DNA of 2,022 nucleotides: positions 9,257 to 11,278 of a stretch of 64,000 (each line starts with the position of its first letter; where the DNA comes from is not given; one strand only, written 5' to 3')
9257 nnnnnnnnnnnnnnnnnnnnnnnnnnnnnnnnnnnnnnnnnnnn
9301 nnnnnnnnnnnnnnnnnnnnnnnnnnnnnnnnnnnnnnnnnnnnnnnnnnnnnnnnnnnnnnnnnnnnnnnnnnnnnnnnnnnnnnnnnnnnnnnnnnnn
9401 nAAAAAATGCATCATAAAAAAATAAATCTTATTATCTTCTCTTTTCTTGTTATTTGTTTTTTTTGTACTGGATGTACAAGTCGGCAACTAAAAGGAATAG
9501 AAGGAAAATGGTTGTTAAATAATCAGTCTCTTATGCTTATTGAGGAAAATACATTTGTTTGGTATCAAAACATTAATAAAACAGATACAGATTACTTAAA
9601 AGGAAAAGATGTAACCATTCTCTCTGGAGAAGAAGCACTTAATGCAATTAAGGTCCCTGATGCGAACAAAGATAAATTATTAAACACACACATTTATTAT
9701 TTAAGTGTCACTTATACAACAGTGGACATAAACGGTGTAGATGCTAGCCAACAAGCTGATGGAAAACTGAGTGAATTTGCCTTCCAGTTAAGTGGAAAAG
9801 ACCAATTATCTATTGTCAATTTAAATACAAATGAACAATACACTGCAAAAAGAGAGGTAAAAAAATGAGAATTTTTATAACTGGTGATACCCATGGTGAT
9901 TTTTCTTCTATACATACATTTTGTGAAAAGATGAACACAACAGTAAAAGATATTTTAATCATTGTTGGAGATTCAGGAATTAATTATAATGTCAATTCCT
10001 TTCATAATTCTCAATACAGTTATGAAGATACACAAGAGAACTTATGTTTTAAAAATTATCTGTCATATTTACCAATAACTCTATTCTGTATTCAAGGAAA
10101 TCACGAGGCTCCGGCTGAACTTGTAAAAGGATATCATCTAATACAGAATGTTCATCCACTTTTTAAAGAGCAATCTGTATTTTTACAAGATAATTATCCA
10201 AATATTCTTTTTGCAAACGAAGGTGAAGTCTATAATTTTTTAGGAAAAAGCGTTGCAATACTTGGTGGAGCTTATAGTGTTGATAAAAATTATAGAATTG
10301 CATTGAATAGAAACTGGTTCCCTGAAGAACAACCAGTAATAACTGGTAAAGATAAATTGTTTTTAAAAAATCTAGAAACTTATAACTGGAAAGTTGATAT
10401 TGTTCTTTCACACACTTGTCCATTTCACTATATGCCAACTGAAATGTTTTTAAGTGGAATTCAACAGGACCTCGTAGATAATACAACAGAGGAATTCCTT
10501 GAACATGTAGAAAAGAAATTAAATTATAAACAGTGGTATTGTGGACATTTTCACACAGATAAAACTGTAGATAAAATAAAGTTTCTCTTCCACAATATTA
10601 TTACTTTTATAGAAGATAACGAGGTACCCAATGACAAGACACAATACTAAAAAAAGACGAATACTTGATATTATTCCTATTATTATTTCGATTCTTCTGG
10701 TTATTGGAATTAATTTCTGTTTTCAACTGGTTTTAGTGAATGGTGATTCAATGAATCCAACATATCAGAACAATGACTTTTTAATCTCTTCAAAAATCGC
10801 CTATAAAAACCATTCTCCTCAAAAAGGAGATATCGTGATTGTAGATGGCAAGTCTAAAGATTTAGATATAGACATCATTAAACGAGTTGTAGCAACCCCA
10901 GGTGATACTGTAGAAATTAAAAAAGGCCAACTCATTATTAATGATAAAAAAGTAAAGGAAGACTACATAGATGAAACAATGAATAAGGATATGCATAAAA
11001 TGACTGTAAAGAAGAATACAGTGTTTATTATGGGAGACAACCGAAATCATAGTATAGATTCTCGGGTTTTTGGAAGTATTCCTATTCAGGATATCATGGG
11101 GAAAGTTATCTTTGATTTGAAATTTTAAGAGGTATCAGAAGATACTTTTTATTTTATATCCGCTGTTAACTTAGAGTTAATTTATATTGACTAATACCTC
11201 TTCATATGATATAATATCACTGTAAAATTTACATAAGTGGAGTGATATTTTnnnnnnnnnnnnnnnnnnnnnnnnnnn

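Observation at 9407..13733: Replicon-borne membrane-protease cluster: lipoprotein, phosphoesterase, signal peptidase I, short FtsH, prepilin peptidase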

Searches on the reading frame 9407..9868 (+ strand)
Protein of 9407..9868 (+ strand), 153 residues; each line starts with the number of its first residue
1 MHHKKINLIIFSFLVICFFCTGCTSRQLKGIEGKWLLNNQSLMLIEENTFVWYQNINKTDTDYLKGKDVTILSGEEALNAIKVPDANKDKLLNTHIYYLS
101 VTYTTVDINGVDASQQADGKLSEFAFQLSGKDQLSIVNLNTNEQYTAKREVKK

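Call 3: search_protein_families(library=pfam, proteins=[window:9407-9868:+], max_evalue=0.01)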
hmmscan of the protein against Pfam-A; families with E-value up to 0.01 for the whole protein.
window:9407-9868:+ (153 aa): 0 families

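Call 4: search_protein_families(library=ncbifam, proteins=[window:9407-9868:+], max_evalue=0.01)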
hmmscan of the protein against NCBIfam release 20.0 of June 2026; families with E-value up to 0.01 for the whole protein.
window:9407-9868:+ (153 aa): 0 families

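Call 19: search_protein_families(library=phrogs, proteins=[window:9407-9868:+], max_evalue=0.001)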
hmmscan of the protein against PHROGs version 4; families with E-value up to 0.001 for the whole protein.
window:9407-9868:+ (153 aa): 0 families

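Call 50: find_homologous_proteins(query=window:9407-9868:+, max_evalue=0.001)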
Query window:9407-9868:+ (153 aa): 7 proteins with E <= 0.001 among 19 candidates.
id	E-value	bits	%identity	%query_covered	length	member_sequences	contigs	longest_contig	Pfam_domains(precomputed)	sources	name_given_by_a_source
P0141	3.8e-94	330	97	100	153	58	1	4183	-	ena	-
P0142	4.8e-76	272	79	100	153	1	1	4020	-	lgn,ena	-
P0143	2.5e-69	250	99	73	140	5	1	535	-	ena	-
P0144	9.7e-52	193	66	90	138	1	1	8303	-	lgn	-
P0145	2.8e-48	182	62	92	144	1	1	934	-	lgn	-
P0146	2.8e-43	165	52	93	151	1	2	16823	-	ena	-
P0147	1.2e-31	128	47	95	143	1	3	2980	-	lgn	-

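Call 59: predict_structure(alignment_id=A2)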
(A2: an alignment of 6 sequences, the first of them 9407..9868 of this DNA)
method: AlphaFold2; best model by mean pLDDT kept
length: 153 residues; sequences in the alignment: 6
mean_pLDDT: 84.4   pTM: 0.73
mean pLDDT of the five models: 84.4, 83.9, 82.7, 73.4, 72.6
residues with pLDDT >= 90: 99; 70-90: 23; 50-70: 20; < 50: 11
segments of 3 or more residues with pLDDT < 50: 1-3, 22-27
pLDDT, mean of each block of 10 residues (from residue 1): 51 55 54 95 94 95 93 94 91 90 93 86 93 94 96 60
secondary structure, 60 per line:
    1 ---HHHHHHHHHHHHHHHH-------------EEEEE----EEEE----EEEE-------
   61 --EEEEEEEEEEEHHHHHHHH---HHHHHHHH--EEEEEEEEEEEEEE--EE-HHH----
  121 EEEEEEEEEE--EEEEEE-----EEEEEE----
elements in order: H4-19 E33-37 E42-45 E50-53 E63-73 H74-81 H85-92 E95-108 E121-130 E133-138 E144-149

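Call 69: search_protein_families(library=padloc, proteins=[window:9407-9868:+], max_evalue=0.001)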
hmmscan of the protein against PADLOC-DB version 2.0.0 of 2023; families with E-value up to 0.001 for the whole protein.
window:9407-9868:+ (153 aa): 0 families

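Call 85: find_related_loci(query=A2, collection=metagenome_contigs, flank=10000)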
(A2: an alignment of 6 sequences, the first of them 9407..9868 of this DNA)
Query A2 (153 aa) in metagenome_contigs; peptide patterns used: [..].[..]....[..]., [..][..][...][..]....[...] (x = any residue, [..] = any of these).
219 stretches matched a pattern; 3 encode a relative of the query (tblastn E <= 1e-3); 3 distinct loci.
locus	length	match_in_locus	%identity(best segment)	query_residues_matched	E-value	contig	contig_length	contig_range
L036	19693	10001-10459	99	1-153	6e-103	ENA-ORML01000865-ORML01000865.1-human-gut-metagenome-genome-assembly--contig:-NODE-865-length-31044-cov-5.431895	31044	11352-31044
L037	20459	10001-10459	98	1-153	4e-101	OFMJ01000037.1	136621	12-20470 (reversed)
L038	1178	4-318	98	49-153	5e-71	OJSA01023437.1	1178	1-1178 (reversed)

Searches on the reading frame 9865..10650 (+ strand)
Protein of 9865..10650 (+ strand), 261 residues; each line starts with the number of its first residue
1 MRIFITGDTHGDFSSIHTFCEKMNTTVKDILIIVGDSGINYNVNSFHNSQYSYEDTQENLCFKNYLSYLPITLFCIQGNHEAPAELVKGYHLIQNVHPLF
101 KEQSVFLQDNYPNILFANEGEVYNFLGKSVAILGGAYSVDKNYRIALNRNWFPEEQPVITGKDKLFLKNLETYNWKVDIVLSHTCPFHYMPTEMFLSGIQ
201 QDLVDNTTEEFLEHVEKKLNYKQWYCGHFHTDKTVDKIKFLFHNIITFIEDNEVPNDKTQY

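Call 3: search_protein_families(library=pfam, proteins=[window:9865-10650:+], max_evalue=0.01)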
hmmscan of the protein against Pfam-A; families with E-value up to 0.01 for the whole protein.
window:9865-10650:+ (261 aa): 2 families
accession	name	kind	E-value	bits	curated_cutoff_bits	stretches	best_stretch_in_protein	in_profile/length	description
PF00149.33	Metallophos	-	2.1e-13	51.6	21.5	1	1-231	1-190/191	Calcineurin-like phosphoesterase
PF12850.12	Metallophos_2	-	0.0019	18.7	27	0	1-47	1-37/154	Calcineurin-like phosphoesterase superfamily domain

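Call 4: search_protein_families(library=ncbifam, proteins=[window:9865-10650:+], max_evalue=0.01)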
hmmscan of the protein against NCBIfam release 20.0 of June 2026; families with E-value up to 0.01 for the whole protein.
window:9865-10650:+ (261 aa): 0 families

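Call 19: search_protein_families(library=phrogs, proteins=[window:9865-10650:+], max_evalue=0.001)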
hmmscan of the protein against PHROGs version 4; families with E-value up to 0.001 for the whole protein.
window:9865-10650:+ (261 aa): 2 families
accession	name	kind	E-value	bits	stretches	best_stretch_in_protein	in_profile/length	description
phrog_1649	-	other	2e-26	93.4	1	1-234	36-256/308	metallo-phosphoesterase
phrog_7339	-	DNA, RNA and nucleotide metabolism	2.1e-05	25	0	2-94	31-131/263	DNA repair exonuclease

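Call 69: search_protein_families(library=padloc, proteins=[window:9865-10650:+], max_evalue=0.001)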
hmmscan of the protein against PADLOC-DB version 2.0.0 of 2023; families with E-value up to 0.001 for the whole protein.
window:9865-10650:+ (261 aa): 0 families

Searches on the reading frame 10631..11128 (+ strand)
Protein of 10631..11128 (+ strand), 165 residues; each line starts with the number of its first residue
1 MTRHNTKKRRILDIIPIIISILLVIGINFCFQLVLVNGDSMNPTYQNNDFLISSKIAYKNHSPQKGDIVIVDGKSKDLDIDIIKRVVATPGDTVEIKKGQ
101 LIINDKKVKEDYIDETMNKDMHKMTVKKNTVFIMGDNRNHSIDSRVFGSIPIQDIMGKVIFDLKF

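Call 3: search_protein_families(library=pfam, proteins=[window:10631-11128:+], max_evalue=0.01)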
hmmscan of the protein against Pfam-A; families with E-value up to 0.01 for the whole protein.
window:10631-11128:+ (165 aa): 2 families
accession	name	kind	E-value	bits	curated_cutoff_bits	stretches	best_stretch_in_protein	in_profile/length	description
PF10502.14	Peptidase_S26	-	4.6e-43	147.5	22.9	1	17-161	9-165/168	Signal peptidase, peptidase S26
PF00717.28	Peptidase_S24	-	2.7e-05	24.3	23.3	1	33-97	37-92/116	Peptidase S24-like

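Call 4: search_protein_families(library=ncbifam, proteins=[window:10631-11128:+], max_evalue=0.01)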
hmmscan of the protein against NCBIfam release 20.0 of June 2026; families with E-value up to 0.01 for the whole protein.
window:10631-11128:+ (165 aa): 7 families
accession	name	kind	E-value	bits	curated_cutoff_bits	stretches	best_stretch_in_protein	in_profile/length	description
TIGR02227.1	sigpep_I_bact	equivalog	1.6e-41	141.9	47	1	15-161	3-156/162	signal peptidase I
NF008114.0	PRK10861.1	equivalog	6e-13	48.8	277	2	115-159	253-297/324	signal peptidase I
TIGR02754.1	sod_Ni_protease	equivalog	1.7e-12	47.6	63.25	2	36-99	3-65/90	nickel-type superoxide dismutase maturation protease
TIGR02771.1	TraF_Ti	equivalog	5.5e-10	39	100.25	1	81-159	83-165/171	conjugative transfer signal peptidase TraF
NF010459.0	PRK13884.1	subfamily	2.1e-07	30.6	156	1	82-157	88-170/178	conjugal transfer peptidase TraF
TIGR02228.1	sigpep_I_arch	equivalog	2.3e-06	27.6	51.85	1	9-87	5-83/158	signal peptidase I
NF010412.0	PRK13838.1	subfamily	3e-06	26.8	186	1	81-157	88-167/177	conjugal transfer pilin processing protease TraF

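Call 19: search_protein_families(library=phrogs, proteins=[window:10631-11128:+], max_evalue=0.001)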
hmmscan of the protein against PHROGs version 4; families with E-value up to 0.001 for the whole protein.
window:10631-11128:+ (165 aa): 1 family
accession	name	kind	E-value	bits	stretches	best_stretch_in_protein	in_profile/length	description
phrog_15562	-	unknown function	4.7e-19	69.8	2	14-118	10-127/215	-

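Call 48: search_solved_structures(query=window:10631-11128:+, max_evalue=0.00001, show_alignments=2)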
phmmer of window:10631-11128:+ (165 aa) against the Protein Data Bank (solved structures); distinct sequences matched with E-value up to 0.00001: 10.
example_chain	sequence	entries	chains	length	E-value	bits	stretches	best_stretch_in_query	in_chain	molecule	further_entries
4nv4_A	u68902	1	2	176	8.5e-16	61.5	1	28-159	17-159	Signal peptidase I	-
4wvh_A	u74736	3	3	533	4.5e-14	55.9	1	36-161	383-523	Maltose-binding periplasmic protein,Signal peptidase IB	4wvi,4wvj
4wvg_A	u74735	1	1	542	1.1e-13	54.7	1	36-161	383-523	Maltose-binding periplasmic protein,Signal peptidase IB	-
4me8_A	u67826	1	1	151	1.4e-13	54.3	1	35-116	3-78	Signal peptidase I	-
9nlo_A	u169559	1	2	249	1.2e-08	38.2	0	126-159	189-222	Signal peptidase I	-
1t7d_A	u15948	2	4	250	1.5e-08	37.9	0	126-159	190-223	SIGNAL PEPTIDASE I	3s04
1kn9_A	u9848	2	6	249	2e-08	37.6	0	126-159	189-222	Signal peptidase I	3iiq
1b12_A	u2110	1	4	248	2.1e-08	37.5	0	126-159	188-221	SIGNAL PEPTIDASE I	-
6b88_A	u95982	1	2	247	2.2e-08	37.4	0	126-159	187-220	Signal peptidase I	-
4n31_A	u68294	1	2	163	7.9e-08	35.6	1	23-160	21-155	SipA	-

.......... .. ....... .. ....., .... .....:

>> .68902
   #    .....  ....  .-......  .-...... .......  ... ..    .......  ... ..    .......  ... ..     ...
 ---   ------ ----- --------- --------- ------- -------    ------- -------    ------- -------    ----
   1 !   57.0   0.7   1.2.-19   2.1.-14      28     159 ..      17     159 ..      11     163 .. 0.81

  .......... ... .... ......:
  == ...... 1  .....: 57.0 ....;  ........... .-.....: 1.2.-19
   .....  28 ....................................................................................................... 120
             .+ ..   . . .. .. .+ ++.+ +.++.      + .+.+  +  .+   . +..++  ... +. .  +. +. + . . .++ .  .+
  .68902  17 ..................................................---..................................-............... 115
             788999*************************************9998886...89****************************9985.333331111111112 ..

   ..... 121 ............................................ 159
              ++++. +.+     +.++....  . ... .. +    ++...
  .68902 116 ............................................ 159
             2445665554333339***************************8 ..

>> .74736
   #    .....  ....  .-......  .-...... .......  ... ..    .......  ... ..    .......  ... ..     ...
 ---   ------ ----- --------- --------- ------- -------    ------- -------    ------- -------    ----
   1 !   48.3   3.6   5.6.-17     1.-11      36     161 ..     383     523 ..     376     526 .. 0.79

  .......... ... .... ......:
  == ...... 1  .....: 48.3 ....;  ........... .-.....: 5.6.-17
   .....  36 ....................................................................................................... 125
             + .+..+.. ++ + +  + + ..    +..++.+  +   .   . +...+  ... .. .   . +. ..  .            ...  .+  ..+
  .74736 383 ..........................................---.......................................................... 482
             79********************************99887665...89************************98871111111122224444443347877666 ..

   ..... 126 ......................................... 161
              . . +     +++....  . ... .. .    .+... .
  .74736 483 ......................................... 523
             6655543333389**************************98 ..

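Call 69: search_protein_families(library=padloc, proteins=[window:10631-11128:+], max_evalue=0.001)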
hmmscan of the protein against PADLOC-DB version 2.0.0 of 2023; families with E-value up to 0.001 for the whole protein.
window:10631-11128:+ (165 aa): 0 families
